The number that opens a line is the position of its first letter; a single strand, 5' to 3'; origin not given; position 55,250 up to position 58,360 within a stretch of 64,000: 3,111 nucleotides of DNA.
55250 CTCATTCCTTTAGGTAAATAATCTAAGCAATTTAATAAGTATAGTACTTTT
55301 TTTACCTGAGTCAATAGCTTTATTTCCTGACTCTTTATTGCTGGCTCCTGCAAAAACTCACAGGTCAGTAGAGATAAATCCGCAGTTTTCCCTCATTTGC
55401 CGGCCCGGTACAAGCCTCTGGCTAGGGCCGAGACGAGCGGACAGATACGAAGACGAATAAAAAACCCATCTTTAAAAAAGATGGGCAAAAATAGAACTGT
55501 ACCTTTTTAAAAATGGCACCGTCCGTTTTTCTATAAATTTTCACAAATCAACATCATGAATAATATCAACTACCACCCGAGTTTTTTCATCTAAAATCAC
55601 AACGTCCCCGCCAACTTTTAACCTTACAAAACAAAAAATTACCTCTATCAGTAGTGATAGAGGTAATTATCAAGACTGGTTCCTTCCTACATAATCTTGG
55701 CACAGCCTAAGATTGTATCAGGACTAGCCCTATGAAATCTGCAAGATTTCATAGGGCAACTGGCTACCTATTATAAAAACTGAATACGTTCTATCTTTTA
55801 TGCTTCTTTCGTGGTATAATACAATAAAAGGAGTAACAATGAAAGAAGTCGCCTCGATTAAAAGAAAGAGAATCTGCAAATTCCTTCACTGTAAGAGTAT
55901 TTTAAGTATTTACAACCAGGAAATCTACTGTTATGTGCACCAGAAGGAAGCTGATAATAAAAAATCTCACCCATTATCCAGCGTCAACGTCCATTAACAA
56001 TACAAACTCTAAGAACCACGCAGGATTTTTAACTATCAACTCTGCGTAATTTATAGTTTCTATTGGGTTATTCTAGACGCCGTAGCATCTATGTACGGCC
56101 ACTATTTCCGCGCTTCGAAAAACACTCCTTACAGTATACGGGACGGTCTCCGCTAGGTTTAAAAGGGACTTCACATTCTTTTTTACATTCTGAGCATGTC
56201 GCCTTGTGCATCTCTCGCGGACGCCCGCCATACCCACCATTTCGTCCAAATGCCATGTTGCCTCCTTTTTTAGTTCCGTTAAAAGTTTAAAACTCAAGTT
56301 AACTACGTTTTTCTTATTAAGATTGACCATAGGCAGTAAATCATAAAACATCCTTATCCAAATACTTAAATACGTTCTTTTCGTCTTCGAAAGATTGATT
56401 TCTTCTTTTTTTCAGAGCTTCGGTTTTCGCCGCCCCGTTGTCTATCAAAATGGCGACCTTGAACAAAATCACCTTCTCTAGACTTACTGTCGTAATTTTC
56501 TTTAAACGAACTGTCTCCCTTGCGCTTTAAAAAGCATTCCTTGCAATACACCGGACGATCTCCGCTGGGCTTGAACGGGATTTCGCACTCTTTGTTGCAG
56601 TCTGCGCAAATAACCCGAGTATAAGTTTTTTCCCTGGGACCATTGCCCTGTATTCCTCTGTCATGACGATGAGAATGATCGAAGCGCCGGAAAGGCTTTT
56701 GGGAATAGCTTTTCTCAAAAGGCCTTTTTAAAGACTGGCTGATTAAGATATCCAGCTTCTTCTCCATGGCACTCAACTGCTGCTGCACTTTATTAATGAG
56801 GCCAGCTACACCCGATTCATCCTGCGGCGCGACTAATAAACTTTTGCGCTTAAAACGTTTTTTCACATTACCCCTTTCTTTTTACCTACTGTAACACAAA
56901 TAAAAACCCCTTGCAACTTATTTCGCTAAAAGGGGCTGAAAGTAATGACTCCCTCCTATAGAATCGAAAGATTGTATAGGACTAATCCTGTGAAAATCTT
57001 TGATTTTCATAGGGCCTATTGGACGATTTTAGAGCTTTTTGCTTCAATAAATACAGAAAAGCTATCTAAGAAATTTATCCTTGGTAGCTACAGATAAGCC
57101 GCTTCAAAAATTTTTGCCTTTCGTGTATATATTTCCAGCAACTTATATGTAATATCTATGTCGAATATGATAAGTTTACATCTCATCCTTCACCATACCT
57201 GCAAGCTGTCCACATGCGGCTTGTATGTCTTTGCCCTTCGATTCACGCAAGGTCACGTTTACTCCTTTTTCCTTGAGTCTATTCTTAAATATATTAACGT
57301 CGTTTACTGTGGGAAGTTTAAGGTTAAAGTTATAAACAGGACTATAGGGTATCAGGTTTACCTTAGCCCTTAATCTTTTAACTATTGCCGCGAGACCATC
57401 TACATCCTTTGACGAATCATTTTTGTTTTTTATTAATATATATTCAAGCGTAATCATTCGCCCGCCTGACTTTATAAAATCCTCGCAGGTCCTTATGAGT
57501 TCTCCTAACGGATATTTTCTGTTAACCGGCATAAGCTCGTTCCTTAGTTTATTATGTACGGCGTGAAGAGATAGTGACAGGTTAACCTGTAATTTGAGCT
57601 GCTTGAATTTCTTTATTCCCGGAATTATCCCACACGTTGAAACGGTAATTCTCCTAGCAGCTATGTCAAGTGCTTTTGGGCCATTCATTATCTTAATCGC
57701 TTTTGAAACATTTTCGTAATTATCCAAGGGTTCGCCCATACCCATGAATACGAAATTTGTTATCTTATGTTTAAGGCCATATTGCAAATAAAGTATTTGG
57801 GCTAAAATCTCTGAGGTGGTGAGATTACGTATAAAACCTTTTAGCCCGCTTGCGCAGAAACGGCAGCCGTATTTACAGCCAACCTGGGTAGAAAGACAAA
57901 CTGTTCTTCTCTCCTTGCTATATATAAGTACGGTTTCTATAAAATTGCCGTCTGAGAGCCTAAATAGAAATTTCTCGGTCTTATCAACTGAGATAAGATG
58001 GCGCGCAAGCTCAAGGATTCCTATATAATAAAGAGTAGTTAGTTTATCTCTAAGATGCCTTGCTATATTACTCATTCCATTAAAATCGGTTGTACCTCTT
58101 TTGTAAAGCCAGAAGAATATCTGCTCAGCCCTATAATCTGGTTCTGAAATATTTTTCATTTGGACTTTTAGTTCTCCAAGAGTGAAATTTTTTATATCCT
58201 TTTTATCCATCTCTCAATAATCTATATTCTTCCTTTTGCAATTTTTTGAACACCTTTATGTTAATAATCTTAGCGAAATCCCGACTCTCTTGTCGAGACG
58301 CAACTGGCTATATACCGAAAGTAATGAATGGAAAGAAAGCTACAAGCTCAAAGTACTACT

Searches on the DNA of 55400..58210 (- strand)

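Call 6: search_rna_families(source=window, start=55400, end=57300, threshold=evalue, max_evalue=10, show_alignments=3)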
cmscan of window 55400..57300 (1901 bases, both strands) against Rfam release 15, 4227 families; matches with E-value up to 10: 5.
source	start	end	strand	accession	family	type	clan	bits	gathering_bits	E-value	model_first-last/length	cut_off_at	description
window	55457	55495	-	RF02837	anti-hemB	Gene; sRNA;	-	21.8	49.5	0.031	1-81/81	no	Burkholderia RNA 7 (anti-hemB)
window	56129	56190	+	RF02077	STnc220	Gene; sRNA;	-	19.4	60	4.4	1-79/79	no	Salmonella enterica sRNA STnc220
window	55594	55671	-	RF02309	TtnuHACA1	Gene; snRNA; snoRNA; HACA-box;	-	17.8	100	7.3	1-113/113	no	Tetrahymena snoRNA TtnuHACA1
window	55457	55506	-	RF00057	RyhB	Gene; sRNA;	-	16.2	55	9.7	1-67/67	no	RyhB RNA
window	55616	55670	+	RF02377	SurA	Gene; sRNA;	-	11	100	6.1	1-279/279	no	SurA sRNA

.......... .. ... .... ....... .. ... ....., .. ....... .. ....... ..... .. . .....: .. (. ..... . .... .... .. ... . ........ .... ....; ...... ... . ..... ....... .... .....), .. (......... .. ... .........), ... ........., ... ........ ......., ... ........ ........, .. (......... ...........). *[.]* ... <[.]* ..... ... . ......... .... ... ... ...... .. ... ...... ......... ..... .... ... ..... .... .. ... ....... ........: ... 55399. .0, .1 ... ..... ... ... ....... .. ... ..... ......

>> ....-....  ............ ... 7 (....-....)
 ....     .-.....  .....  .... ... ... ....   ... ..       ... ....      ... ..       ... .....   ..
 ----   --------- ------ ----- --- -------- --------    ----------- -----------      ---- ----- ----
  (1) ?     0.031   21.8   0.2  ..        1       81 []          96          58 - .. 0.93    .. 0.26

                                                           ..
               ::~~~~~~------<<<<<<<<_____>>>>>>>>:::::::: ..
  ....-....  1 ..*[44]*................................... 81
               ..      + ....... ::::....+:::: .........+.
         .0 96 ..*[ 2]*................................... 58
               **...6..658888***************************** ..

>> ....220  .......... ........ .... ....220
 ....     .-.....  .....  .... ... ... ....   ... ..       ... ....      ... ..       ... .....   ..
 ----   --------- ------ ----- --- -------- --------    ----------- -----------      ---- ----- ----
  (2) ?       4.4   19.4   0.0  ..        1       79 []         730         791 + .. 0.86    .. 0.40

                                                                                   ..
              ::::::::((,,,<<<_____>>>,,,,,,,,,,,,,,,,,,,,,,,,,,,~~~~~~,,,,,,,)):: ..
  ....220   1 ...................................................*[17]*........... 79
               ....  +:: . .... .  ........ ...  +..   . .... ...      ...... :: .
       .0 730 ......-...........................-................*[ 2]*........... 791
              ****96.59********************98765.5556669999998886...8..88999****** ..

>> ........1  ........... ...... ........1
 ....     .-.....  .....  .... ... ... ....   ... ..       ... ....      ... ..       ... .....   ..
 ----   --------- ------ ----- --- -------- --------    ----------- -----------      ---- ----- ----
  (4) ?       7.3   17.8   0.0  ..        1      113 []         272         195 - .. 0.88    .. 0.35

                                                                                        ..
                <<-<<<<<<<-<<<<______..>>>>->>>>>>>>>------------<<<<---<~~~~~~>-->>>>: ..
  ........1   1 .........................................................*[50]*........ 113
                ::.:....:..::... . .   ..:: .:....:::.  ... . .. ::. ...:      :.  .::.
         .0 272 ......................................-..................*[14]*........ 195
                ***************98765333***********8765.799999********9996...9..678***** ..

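Call 19: build_rna_model(alignment_id=A2, structure=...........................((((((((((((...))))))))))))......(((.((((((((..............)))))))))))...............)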
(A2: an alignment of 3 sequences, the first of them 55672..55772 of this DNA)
Model R1 built from alignment A2 (3 sequences, 112 columns); structure: as given.
model positions 101; base pairs 23; branch points 1; effective number of sequences 1.42; information 0.59 bits per position. Calibrated on 0.2 Mb of random sequence (short: E-values are rough).
structure used (alignment columns):
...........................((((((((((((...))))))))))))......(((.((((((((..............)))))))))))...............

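Call 20: search_with_rna_model(model_id=R1, source=window, filters=off, max_evalue=10)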
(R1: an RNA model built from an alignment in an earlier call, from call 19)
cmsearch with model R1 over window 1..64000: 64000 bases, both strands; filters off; matches with E-value up to 10: 28.
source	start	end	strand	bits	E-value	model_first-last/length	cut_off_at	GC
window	56940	57040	-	116.7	3.6e-27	1-101/101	no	0.35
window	62953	63053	-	113.2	2.7e-26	1-101/101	no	0.39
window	55671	55772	-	79.4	9.8e-18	1-101/101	no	0.43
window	56955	57013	+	29.5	4e-05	28-86/101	no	0.32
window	55696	55755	+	28.7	6.7e-05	28-86/101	no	0.43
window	62968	63026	+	27.9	0.0001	28-86/101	no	0.32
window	28526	28616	-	16.4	0.085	1-101/101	no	0.27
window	46341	46422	-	14.6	0.24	1-101/101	no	0.27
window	23866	23977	+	14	0.35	1-101/101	no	0.37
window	30621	30718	+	13.4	0.49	1-101/101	no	0.37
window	30599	30699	-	13.2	0.53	1-101/101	no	0.37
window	10369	10462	+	12.3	0.93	1-101/101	no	0.31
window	12406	12435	-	12.3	0.93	57-86/101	no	0.33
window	63294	63418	+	11.8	1.3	1-101/101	no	0.38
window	56621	56747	-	10.2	3.2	1-101/101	no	0.43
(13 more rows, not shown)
